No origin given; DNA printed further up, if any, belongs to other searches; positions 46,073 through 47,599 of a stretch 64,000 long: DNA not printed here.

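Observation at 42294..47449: tRNA cluster linked to an RtcB RNA ligase operon, a candidate tRNA-repair counter-defence module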

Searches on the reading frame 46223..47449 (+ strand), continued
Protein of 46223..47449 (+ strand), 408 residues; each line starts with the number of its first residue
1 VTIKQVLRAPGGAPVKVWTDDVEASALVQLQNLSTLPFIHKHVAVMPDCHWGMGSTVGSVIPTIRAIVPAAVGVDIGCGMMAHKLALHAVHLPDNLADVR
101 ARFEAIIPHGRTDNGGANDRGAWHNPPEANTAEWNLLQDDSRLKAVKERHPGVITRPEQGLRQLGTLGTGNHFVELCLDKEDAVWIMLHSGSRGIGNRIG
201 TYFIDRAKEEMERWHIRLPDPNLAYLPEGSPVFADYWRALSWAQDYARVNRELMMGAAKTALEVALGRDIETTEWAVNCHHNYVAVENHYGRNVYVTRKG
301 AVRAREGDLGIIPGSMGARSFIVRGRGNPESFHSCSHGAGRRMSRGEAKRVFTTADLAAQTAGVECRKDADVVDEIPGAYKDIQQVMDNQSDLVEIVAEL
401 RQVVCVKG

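Call 17: find_homologous_proteins(query=window:46223-47449:+, max_evalue=1e-20)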
Query window:46223-47449:+ (408 aa): 8000 proteins with E <= 1e-20 among 8000 candidates; the best 120 are listed.
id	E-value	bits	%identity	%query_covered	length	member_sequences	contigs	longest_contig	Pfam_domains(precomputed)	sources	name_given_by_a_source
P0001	7.4e-280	946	100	100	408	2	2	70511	PF01139.23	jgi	jgi:tRNA-splicing ligase RtcB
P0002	2.2e-210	717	77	100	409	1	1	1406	PF01139.23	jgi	jgi:tRNA-splicing ligase RtcB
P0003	1.2e-209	715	76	100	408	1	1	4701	PF01139.23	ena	-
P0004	2.0e-208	711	76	100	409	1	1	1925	PF01139.23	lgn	-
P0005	9.6e-208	708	76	100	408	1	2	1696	PF01139.23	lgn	-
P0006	9.9e-208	708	75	100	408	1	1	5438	PF01139.23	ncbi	-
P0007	3.1e-207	707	75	100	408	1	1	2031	PF01139.23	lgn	-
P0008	3.6e-207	706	75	100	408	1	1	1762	PF01139.23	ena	-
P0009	7.2e-207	705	75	100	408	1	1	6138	PF01139.23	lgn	-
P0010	7.6e-207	705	76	100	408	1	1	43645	PF01139.23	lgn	-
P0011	2.6e-206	704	75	100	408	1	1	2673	PF01139.23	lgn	-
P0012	9.2e-206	702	75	100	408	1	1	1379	PF01139.23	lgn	-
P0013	9.9e-206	702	74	100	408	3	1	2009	PF01139.23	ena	-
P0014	1.7e-205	701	75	100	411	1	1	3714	PF01139.23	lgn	-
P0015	4.6e-205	699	74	100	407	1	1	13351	PF01139.23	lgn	-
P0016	1.6e-204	698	73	100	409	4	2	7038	PF01139.23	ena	-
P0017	7.2e-204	696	74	100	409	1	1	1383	PF01139.23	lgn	-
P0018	8.1e-204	695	74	100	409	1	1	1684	PF01139.23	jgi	jgi:tRNA-splicing ligase RtcB (3'-phosphate/5'-hydroxy nucleic acid ligase)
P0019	1.3e-203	695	75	100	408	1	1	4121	PF01139.23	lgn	-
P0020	5.3e-203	693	75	100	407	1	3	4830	PF01139.23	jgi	jgi:tRNA-splicing ligase RtcB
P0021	1.4e-202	691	73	100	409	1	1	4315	PF01139.23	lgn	-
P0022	5.4e-202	689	73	100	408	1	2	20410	PF01139.23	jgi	jgi:tRNA-splicing ligase RtcB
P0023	7.2e-202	689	75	100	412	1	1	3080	PF01139.23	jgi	-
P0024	8.3e-202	689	74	100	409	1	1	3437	PF01139.23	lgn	-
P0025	2.3e-201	687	72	100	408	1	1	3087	PF01139.23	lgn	-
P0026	2.5e-201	687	73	100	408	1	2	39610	PF01139.23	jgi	jgi:tRNA-splicing ligase RtcB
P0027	2.6e-201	687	73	100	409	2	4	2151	PF01139.23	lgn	-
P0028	4.0e-201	687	74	100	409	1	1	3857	PF01139.23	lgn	-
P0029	4.4e-201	686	74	100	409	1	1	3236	PF01139.23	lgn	-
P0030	7.4e-201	686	73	100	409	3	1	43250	PF01139.23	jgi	-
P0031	7.5e-201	686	74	100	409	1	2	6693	PF01139.23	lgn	-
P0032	1.1e-200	685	74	100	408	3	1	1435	PF01139.23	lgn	-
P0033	2.7e-200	684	74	100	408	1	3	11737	PF01139.23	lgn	-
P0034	3.5e-200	683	73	100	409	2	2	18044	PF01139.23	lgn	-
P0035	6.4e-200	683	73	99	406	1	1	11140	PF01139.23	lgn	-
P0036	9.6e-200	682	73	100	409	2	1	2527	PF01139.23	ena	-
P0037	1.3e-199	682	74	100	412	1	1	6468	PF01139.23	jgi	jgi:tRNA-splicing ligase RtcB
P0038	1.4e-199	681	73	100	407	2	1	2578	PF01139.23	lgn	-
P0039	1.7e-199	681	73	100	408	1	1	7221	PF01139.23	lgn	-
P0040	1.8e-199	681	73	100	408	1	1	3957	PF01139.23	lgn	-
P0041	2.7e-199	681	72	100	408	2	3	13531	PF01139.23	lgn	-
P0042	2.8e-199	680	74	100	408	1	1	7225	PF01139.23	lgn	-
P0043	4.5e-199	680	73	100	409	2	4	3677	PF01139.23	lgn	-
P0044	5.1e-199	680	73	100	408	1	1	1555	PF01139.23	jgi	-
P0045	6.3e-199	679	72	100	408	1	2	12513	PF01139.23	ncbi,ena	-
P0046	7.2e-199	679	73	100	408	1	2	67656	PF01139.23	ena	-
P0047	7.5e-199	679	73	100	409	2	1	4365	PF01139.23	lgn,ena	-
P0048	9.2e-199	679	72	100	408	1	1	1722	PF01139.23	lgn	-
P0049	1.1e-198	678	73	100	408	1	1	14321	PF01139.23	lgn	-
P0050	1.7e-198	678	72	100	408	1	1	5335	PF01139.23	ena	-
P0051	2.0e-198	678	73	100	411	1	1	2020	PF01139.23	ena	-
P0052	2.9e-198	677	72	100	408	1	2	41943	PF01139.23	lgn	-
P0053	3.4e-198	677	71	100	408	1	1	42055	PF01139.23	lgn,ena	-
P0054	4.4e-198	676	72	100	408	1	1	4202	PF01139.23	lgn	-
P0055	6.9e-198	676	73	100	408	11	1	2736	PF01139.23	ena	-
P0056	7.5e-198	676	72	98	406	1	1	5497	PF01139.23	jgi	jgi:tRNA-splicing ligase RtcB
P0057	7.8e-198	676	72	100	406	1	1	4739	PF01139.23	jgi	jgi:tRNA-splicing ligase RtcB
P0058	8.4e-198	676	72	100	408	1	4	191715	PF01139.23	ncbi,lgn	-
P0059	1.3e-197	675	72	100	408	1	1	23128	PF01139.23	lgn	-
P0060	1.5e-197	675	71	100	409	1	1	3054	PF01139.23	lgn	-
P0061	4.1e-197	673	72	100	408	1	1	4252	PF01139.23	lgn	-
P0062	6.2e-197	673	70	100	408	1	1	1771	PF01139.23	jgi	jgi:tRNA-splicing ligase RtcB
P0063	7.5e-197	672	72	100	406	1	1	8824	PF01139.23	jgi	jgi:tRNA-splicing ligase RtcB (3'-phosphate/5'-hydroxy nucleic acid ligase)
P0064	8.6e-197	672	72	100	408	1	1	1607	PF01139.23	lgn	-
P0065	1.6e-196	671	73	100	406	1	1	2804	PF01139.23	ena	-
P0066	2.1e-196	671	71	100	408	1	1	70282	PF01139.23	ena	-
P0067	3.3e-196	670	71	100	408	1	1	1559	PF01139.23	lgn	-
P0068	4.3e-196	670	72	100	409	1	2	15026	PF01139.23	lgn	-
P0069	1.4e-195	668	71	100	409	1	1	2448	PF01139.23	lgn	-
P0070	1.8e-195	668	72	100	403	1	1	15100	PF01139.23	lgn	-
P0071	1.8e-195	668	71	100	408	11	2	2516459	PF01139.23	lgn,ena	-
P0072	3.6e-195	667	71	100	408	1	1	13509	PF01139.23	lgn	-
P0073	4.4e-195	667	72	100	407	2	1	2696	PF01139.23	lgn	-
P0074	4.6e-195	667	71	99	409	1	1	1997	PF01139.23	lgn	-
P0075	6.2e-195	666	70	100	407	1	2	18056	PF01139.23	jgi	jgi:tRNA-splicing ligase RtcB (3'-phosphate/5'-hydroxy nucleic acid ligase)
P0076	6.6e-195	666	70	100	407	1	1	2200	PF01139.23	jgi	jgi:tRNA-splicing ligase RtcB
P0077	6.6e-195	666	71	100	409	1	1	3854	PF01139.23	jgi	jgi:tRNA-splicing ligase RtcB (3'-phosphate/5'-hydroxy nucleic acid ligase)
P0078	1.1e-194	665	71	100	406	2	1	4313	PF01139.23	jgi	jgi:tRNA-splicing ligase RtcB (3'-phosphate/5'-hydroxy nucleic acid ligase)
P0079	2.1e-194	664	69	100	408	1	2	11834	PF01139.23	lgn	-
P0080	2.2e-194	664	70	100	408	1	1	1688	PF01139.23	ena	-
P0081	3.7e-194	664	72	100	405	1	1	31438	PF01139.23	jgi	jgi:tRNA-splicing ligase RtcB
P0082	4.4e-194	663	70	100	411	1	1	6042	PF01139.23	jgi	jgi:tRNA-splicing ligase RtcB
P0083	6.2e-194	663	70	100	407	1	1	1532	PF01139.23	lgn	-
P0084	6.5e-194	663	71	100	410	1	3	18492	PF01139.23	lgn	-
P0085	7.2e-194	663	71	100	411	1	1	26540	PF01139.23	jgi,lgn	jgi:tRNA-splicing ligase RtcB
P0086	7.9e-194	662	70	100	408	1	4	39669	PF01139.23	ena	-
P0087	8.5e-194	662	69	100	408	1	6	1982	PF01139.23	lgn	-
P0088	9.6e-194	662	71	100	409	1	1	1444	PF01139.23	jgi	jgi:tRNA-splicing ligase RtcB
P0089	1.3e-193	662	71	100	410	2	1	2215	PF01139.23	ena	-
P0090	1.3e-193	662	71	100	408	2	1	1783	PF01139.23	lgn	-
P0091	1.4e-193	662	69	100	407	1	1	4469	PF01139.23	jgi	jgi:tRNA-splicing ligase RtcB (3'-phosphate/5'-hydroxy nucleic acid ligase)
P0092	1.5e-193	662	71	100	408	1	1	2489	PF01139.23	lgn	-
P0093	2.0e-193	661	69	100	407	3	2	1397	PF01139.23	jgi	jgi:tRNA-splicing ligase RtcB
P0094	2.0e-193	661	73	95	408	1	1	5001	PF01139.23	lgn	-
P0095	3.1e-193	661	70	100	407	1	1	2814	PF01139.23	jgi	jgi:tRNA-splicing ligase RtcB (3'-phosphate/5'-hydroxy nucleic acid ligase)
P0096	3.3e-193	660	69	100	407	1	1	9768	PF01139.23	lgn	-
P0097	3.9e-193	660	69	100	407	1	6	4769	PF01139.23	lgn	-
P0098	4.1e-193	660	71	100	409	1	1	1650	PF01139.23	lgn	-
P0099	4.1e-193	660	70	100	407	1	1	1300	PF01139.23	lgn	-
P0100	6.3e-193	660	70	100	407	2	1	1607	PF01139.23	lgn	-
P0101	8.4e-193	659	69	100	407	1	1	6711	PF01139.23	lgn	-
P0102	1.0e-192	659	73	98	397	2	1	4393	PF01139.23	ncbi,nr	ncbi:MAG TPA: RtcB family protein [Steroidobacteraceae bacterium]|nr:RtcB family protein [Steroidoba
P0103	1.1e-192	659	71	100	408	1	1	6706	PF01139.23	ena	-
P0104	1.4e-192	658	70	100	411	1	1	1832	PF01139.23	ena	-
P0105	1.6e-192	658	69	100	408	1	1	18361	PF01139.23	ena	-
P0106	1.9e-192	658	71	100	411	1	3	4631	PF01139.23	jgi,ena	-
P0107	2.5e-192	658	68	100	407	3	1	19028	PF01139.23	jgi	jgi:tRNA-splicing ligase RtcB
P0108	2.6e-192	657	71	100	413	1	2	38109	PF01139.23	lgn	-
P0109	3.4e-192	657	71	100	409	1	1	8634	PF01139.23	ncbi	-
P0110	3.8e-192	657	69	100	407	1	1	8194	PF01139.23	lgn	-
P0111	4.6e-192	657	68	100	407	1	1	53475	PF01139.23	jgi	jgi:tRNA-splicing ligase RtcB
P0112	5.5e-192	656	69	100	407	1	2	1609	PF01139.23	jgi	jgi:tRNA-splicing ligase RtcB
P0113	1.1e-191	655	69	100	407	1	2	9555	PF01139.23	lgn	-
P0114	1.1e-191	655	69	100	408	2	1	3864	PF01139.23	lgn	-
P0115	1.5e-191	655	71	100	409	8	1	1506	PF01139.23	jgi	jgi:tRNA-splicing ligase RtcB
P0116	2.2e-191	654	70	100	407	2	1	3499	PF01139.23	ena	-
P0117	2.8e-191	654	69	100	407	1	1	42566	PF01139.23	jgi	jgi:tRNA-splicing ligase RtcB (3'-phosphate/5'-hydroxy nucleic acid ligase)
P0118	3.4e-191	654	72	97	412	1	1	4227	PF01139.23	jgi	jgi:tRNA-splicing ligase RtcB (3'-phosphate/5'-hydroxy nucleic acid ligase)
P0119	3.5e-191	654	68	100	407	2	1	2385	PF01139.23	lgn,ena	-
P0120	4.2e-191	654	68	100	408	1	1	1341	PF01139.23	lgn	-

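Call 19: find_encoding_contigs(protein=P0066, flank=10000, max_places=2)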
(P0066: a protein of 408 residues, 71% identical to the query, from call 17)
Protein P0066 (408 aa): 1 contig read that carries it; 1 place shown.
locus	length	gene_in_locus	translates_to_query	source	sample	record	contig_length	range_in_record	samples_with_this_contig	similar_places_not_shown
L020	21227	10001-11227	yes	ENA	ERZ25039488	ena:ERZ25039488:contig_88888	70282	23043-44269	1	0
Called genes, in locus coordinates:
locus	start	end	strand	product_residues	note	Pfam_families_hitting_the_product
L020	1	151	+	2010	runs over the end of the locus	PF18760:ART-PolyVal, PF18857:LPD38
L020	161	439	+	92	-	-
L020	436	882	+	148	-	PF05838:Glyco_hydro_108, PF09374:PG_binding_3 (weak)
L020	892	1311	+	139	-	PF11351:GTA_holin_3TM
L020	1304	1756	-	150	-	-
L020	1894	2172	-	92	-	-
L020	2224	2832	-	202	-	-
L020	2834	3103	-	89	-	-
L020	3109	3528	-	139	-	PF00436:SSB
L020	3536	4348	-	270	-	-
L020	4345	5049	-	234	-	PF09588:YqaJ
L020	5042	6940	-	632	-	PF01612:DNA_pol_A_exo1 (weak), PF00476:DNA_pol_A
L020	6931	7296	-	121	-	-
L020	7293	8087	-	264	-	PF04404:ERF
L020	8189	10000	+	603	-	PF13155:Toprim_2, PF13662:Toprim_4 (faint), PF13481:AAA_25 (faint)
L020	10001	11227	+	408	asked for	PF01139:RtcB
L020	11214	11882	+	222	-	-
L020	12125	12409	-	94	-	-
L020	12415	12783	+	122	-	-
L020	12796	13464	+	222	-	PF03592:Terminase_2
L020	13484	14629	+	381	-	-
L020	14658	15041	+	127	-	PF24240:DUF7448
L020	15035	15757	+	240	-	PF18909:dGTP_diPhyd_N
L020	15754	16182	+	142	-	-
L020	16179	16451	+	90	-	PF12802:MarR_2 (weak), PF12840:HTH_20 (weak), PF13412:HTH_24 (weak), PF09339:HTH_IclR (weak)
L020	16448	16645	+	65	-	-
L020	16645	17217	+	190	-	-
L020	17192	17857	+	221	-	PF09414:RNA_ligase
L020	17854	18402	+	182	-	-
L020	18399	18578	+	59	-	-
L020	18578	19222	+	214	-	PF16473:Rv2179c-like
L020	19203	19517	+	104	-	-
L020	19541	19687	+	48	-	-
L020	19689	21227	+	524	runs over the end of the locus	-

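Call 20: find_encoding_contigs(protein=P0046, flank=10000, max_places=2)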
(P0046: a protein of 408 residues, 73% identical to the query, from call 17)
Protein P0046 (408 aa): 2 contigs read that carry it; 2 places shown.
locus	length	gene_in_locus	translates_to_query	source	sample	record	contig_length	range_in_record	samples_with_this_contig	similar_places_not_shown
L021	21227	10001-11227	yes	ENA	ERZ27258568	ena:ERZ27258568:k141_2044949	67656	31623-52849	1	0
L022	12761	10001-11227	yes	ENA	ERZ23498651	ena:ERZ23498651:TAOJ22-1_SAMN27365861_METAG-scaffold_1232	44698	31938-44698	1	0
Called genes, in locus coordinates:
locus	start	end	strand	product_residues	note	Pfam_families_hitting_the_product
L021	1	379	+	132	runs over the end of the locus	-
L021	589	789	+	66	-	-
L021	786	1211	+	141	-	-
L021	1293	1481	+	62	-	-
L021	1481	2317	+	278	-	-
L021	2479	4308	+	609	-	PF00476:DNA_pol_A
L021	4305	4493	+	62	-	-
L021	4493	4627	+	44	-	-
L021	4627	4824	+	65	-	-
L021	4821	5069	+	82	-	-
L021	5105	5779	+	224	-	PF16473:Rv2179c-like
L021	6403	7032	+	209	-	PF14338:Mrr_N (faint)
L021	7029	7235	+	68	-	-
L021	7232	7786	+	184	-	PF13328:HD_4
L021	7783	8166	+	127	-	-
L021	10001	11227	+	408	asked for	PF01139:RtcB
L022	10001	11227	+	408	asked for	PF01139:RtcB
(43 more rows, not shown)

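Call 29: find_encoding_contigs(protein=P0071, flank=6000, max_places=2)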
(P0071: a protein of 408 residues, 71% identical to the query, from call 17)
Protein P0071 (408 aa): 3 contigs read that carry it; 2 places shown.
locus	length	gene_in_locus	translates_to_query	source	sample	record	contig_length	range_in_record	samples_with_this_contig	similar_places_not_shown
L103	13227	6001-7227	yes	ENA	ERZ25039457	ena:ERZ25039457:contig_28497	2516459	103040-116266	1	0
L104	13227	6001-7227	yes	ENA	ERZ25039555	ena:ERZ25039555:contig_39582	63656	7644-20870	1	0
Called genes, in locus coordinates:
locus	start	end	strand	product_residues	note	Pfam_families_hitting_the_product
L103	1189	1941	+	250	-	-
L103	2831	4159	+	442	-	PF05731:TROVE, PF13519:VWA_2, PF25045:vWA_Ro60 (faint)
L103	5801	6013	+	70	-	-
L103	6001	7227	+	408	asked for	PF01139:RtcB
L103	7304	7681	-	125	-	PF00903:Glyoxalase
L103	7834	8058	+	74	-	-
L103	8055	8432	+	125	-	PF02661:Fic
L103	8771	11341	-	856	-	PF04326:SLFN_AlbA_2, PF13191:AAA_16 (weak)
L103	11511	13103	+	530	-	PF19614:DUF6119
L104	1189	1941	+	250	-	-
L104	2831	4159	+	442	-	PF05731:TROVE, PF13519:VWA_2, PF25045:vWA_Ro60 (faint)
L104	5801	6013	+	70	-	-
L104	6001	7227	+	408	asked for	PF01139:RtcB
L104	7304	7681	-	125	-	PF00903:Glyoxalase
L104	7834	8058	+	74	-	-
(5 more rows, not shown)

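Call 30: find_encoding_contigs(protein=P0058, flank=6000, max_places=2)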
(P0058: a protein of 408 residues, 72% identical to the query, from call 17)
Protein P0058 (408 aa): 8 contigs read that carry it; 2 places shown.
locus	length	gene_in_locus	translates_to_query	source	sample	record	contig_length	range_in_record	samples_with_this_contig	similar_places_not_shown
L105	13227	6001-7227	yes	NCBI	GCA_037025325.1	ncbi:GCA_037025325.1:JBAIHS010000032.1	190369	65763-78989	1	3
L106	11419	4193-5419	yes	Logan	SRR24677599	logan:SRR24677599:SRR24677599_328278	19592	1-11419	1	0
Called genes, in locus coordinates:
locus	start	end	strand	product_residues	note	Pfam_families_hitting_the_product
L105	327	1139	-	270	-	-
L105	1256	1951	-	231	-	PF10568:Tom37, PF13417:GST_N_3 (faint), PF17172:GST_N_4, PF17171:GST_C_6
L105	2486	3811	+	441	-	PF05731:TROVE, PF25045:vWA_Ro60 (weak), PF13519:VWA_2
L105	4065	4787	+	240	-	-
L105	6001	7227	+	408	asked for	PF01139:RtcB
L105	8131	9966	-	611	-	-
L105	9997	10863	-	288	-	-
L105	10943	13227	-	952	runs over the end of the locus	PF00486:Trans_reg_C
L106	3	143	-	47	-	?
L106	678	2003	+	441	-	PF05731:TROVE, PF25045:vWA_Ro60 (weak), PF13519:VWA_2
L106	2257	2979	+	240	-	-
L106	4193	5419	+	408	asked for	PF01139:RtcB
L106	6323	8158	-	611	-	-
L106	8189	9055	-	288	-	-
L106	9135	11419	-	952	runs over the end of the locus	PF00486:Trans_reg_C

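Call 31: find_encoding_contigs(protein=P0001, flank=10000, max_places=3)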
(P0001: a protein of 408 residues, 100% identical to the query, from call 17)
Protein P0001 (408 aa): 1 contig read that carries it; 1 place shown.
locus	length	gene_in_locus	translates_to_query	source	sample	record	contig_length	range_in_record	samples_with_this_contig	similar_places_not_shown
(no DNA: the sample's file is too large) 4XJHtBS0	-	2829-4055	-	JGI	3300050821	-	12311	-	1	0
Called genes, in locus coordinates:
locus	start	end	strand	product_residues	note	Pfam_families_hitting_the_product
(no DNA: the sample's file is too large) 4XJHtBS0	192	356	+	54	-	-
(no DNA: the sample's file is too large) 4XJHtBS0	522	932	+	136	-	-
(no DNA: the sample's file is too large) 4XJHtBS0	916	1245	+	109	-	PF03819:MazG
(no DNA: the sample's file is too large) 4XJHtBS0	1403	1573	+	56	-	-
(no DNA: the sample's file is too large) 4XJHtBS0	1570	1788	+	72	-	-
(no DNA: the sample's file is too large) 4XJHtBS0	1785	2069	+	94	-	-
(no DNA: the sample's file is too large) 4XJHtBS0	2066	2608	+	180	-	PF06941:NT5C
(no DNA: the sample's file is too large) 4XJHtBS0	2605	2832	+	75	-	-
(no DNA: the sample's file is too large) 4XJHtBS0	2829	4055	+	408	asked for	PF01139:RtcB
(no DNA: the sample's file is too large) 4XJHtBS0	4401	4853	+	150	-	-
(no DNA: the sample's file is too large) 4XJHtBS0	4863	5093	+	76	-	-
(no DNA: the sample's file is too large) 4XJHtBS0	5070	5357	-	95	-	-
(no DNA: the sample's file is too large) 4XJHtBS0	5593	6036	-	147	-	-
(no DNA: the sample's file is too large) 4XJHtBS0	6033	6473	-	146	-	-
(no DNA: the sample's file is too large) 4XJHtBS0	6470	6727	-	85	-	-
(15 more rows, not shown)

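Call 44: search_protein_families(library=ncbifam, proteins=[window:46223-47449:+], max_evalue=0.01)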
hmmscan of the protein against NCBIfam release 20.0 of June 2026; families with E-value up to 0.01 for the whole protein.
window:46223-47449:+ (408 aa): 4 families
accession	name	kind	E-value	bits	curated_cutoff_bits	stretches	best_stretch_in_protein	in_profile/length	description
NF052663.1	RtcB_rel_intein2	exception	2.9e-138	462.4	1050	2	78-408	311-626/626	intein-containing RctB family protein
NF007153.0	PRK09588.1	equivalog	6.7e-49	166.8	407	2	157-407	122-372/379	RNA ligase RtcB family protein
NF038162.1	RtcB_rel_intein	exception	2e-43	148.5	1150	2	158-408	670-961/961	intein-containing RtcB family protein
TIGR03073.1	release_rtcB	hypoth_equivalog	5.1e-37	127.7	271.8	2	161-401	115-355/356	RNA ligase RtcB family protein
